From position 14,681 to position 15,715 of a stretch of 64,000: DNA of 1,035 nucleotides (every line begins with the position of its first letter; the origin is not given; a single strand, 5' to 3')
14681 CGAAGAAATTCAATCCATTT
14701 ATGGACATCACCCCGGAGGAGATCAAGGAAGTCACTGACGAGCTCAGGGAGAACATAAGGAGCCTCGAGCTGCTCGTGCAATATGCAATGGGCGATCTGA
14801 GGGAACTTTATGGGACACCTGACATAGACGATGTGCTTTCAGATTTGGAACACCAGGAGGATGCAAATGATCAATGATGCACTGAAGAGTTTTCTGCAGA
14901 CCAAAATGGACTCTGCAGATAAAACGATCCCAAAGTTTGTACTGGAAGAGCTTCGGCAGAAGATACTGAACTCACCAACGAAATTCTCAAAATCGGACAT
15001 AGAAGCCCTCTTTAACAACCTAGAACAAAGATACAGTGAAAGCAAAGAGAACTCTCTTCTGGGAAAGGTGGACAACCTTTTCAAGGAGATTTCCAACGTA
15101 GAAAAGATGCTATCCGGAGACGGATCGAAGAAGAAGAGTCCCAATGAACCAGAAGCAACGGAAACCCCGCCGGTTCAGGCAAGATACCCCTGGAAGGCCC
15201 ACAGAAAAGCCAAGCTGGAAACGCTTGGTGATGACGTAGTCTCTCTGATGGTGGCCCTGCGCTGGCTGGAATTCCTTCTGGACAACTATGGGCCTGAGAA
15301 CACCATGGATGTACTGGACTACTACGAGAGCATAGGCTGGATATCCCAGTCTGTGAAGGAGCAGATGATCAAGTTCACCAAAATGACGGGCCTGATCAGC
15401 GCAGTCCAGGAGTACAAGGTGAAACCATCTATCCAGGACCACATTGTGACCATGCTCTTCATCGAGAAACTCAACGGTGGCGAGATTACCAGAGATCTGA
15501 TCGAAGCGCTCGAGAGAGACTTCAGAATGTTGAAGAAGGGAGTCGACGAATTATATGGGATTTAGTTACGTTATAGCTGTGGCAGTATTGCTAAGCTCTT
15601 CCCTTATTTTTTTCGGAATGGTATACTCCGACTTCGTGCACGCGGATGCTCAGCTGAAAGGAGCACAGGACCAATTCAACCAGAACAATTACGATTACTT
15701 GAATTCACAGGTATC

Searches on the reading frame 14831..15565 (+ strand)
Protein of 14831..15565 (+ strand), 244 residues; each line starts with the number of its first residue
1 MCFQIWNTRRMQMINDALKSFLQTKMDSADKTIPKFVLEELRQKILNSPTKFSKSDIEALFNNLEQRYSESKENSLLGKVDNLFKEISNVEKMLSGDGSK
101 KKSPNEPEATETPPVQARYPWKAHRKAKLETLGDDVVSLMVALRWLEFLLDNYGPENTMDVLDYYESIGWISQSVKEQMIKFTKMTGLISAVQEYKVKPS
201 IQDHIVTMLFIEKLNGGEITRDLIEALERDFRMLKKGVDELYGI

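Call 25: search_protein_families(library=pfam, proteins=[window:14831-15565:+], max_evalue=0.001)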
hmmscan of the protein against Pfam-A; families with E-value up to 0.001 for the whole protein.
window:14831-15565:+ (244 aa): 1 family
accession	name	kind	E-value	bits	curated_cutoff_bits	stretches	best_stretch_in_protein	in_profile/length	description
PF04659.18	Arch_fla_DE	-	2.5e-27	95.1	21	1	125-216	2-96/96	Archaeal flagella protein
